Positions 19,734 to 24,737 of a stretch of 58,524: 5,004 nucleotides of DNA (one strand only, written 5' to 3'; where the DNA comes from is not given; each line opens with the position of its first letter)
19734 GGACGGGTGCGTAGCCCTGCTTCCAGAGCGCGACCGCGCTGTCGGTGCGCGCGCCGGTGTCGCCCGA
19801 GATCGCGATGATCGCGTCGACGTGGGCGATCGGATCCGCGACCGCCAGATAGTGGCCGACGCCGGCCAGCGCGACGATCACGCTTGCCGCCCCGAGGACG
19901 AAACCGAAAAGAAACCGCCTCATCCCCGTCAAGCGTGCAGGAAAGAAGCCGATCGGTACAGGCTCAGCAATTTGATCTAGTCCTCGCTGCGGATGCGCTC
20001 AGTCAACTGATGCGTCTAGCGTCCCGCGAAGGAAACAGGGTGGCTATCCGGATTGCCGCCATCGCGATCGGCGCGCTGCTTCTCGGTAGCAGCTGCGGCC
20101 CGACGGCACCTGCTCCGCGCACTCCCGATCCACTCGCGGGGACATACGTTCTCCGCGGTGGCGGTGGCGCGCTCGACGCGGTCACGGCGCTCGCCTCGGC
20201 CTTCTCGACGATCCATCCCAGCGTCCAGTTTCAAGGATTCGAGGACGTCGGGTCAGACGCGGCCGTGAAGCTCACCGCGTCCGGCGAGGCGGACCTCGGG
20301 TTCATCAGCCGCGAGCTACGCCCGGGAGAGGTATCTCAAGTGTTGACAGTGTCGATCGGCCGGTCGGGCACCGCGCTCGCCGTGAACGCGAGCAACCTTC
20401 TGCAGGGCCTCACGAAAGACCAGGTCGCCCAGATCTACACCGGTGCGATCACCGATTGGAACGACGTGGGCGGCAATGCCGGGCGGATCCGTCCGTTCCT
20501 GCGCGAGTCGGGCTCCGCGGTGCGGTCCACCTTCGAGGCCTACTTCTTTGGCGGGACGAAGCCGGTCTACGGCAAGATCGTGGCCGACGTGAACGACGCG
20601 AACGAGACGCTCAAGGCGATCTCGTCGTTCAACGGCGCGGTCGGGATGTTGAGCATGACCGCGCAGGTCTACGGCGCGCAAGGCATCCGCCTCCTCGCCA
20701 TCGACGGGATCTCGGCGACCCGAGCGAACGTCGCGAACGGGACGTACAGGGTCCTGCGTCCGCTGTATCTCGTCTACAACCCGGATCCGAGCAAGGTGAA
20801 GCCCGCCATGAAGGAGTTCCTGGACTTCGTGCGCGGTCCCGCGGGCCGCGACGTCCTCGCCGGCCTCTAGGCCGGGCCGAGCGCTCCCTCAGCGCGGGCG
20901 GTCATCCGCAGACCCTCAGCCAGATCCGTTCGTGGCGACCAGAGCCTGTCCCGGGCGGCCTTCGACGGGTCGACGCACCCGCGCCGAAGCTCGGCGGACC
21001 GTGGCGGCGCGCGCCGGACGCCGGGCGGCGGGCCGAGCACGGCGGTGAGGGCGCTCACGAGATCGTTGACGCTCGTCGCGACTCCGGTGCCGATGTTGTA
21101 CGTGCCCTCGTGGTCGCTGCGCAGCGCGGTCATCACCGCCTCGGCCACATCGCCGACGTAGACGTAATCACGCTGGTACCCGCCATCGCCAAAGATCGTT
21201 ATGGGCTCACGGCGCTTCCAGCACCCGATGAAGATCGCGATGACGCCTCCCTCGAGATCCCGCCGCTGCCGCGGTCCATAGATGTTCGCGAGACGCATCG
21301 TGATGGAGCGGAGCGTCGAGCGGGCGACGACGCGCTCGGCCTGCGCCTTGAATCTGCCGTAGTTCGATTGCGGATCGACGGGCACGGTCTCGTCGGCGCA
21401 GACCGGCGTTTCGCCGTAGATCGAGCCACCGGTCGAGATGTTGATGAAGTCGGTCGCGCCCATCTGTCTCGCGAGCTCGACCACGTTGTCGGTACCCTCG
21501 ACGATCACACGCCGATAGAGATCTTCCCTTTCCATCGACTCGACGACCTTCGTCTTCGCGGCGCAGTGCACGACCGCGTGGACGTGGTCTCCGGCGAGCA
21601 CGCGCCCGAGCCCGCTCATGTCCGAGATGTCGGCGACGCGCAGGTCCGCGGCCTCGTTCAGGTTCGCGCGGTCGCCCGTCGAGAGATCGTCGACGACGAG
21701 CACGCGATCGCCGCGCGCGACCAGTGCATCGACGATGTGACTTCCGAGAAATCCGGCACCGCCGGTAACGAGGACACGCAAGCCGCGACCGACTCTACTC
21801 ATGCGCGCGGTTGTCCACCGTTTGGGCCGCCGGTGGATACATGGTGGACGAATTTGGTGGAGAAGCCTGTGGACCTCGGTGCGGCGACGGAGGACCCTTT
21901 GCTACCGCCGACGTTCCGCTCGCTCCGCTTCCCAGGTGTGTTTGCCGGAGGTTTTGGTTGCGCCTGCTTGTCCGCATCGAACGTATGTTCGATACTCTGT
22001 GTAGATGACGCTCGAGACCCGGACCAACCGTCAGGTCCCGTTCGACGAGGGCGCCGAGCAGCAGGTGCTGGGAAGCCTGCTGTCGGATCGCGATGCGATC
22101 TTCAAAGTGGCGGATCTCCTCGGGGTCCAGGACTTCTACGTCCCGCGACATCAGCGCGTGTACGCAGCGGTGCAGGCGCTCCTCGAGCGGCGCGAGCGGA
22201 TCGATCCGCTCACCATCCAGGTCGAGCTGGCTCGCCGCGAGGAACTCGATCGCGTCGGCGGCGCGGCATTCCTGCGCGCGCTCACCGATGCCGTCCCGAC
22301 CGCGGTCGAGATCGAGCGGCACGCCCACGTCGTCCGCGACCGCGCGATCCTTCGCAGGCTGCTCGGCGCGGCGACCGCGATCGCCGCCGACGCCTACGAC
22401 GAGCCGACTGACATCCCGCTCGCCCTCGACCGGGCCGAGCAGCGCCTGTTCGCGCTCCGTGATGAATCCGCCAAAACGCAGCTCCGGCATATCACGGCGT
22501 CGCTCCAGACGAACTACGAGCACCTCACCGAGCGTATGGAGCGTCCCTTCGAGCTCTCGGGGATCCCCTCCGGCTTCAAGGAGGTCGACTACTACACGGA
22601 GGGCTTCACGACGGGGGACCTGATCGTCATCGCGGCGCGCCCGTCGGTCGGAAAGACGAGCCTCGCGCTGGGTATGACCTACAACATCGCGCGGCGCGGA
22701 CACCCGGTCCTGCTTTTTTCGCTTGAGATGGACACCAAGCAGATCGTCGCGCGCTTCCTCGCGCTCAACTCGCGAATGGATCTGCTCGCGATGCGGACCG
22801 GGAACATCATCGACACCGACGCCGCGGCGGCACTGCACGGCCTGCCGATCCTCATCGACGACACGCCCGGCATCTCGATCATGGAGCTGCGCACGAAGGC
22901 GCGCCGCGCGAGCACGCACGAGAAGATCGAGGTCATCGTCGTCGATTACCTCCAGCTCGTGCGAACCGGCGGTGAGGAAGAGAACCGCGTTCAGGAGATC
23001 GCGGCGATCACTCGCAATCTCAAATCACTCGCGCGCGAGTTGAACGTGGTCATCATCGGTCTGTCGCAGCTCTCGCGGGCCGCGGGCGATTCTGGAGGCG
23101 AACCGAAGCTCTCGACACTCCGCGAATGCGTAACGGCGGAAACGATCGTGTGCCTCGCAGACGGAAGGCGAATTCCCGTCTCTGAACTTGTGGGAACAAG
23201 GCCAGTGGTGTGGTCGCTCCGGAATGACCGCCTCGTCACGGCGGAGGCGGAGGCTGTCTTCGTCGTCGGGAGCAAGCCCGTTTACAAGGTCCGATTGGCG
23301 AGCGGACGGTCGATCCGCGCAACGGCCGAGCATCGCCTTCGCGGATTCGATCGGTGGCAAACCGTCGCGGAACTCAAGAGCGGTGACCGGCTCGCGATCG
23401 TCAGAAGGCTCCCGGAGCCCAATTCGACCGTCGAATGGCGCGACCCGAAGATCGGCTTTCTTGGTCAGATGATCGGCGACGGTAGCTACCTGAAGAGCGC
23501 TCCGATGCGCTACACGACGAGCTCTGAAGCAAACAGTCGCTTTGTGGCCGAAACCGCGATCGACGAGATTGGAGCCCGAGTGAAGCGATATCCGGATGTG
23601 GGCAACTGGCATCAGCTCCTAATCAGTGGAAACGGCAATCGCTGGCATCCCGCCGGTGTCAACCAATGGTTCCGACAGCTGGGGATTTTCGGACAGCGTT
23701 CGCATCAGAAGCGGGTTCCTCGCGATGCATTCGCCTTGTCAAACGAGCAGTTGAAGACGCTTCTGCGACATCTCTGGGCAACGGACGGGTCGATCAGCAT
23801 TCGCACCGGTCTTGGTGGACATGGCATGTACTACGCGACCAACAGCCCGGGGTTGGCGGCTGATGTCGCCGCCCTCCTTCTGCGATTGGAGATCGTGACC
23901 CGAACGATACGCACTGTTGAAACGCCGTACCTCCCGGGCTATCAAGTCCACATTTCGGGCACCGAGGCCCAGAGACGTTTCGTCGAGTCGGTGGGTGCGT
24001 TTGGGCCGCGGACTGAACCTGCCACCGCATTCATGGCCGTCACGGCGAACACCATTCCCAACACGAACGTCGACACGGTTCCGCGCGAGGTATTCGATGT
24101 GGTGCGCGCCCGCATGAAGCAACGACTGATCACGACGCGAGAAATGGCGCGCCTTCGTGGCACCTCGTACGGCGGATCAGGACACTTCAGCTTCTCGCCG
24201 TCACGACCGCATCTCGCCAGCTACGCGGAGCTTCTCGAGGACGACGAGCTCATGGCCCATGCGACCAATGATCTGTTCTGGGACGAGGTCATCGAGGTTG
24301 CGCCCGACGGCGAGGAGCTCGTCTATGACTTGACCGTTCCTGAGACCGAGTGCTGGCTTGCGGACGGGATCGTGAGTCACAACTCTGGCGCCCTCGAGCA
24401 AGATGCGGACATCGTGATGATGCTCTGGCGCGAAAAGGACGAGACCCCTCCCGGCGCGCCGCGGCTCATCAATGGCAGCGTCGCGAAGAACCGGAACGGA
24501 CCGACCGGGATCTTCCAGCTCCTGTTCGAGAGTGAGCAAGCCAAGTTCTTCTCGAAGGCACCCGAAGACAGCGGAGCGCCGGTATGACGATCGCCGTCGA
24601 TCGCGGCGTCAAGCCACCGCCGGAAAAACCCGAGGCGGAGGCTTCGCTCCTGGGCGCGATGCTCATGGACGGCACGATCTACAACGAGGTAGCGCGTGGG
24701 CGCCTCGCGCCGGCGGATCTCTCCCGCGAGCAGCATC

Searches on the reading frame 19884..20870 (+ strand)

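Call 57: search_protein_families(library=pfam, proteins=[window:19884-20870:+], max_evalue=0.00001)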
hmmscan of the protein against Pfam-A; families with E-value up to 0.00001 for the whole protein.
window:19884-20870:+ (328 aa): 2 families
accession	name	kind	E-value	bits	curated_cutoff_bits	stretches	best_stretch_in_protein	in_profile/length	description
PF12849.12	PBP_like_2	-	2.9e-31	109.7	27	1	81-316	5-263/267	PBP superfamily domain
PF13531.11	SBP_bac_11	-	1e-07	32.4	25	1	93-325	6-221/227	Bacterial extracellular solute-binding protein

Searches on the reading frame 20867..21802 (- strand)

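Call 57: search_protein_families(library=pfam, proteins=[window:20867-21802:-], max_evalue=0.00001)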
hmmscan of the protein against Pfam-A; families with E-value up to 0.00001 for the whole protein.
window:20867-21802:- (311 aa): 8 families
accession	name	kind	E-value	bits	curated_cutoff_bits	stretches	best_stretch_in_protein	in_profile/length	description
PF01370.27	Epimerase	-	1.5e-50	172.4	20.9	1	10-238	1-240/240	NAD dependent epimerase/dehydratase family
PF16363.11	GDP_Man_Dehyd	-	1.4e-39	136.9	27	1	11-301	1-332/332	GDP-mannose 4,6 dehydratase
PF01073.25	3Beta_HSD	-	2.8e-26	92.6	22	1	11-228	1-230/280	3-beta hydroxysteroid dehydrogenase/isomerase family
PF04321.23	RmlD_sub_bind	-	1.4e-20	74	27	1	9-248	2-223/287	RmlD substrate binding domain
PF07993.18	NAD_binding_4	-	1.2e-13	51.3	20.1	1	72-221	87-256/258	Male sterility protein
PF02719.21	Polysacc_synt_2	-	3e-12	46.8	20.2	1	10-257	1-248/293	Polysaccharide biosynthesis protein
PF13460.12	NAD_binding_10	-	1e-08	35.7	27.2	1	14-172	1-144/184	NAD(P)H-binding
PF08659.16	KR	-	5.4e-06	26.9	22.6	0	10-131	3-143/180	KR domain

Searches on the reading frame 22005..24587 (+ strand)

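Call 58: search_protein_families(library=pfam, proteins=[window:22005-24587:+], max_evalue=0.00001)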
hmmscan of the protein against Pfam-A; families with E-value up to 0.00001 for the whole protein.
window:22005-24587:+ (860 aa): 6 families
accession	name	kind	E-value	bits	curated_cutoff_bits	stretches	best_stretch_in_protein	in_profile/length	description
PF03796.21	DnaB_C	-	6.4e-72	242.4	27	2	186-376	1-199/255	DnaB-like helicase C terminal domain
PF00772.26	DnaB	-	1.7e-26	92.6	23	1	12-112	3-103/103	DnaB-like helicase N terminal domain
PF14890.11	Intein_splicing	-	1.4e-16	61.1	35.8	1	383-793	2-155/155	Intein splicing domain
PF13481.12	AAA_25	-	4e-15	56.4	27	1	182-357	10-191/195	AAA domain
PF14528.11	LAGLIDADG_3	-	2.1e-14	53.9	22.5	1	584-664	4-82/82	LAGLIDADG-like domain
PF06745.19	ATPase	-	8.1e-07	29.1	26.6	1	188-356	2-164/231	KaiC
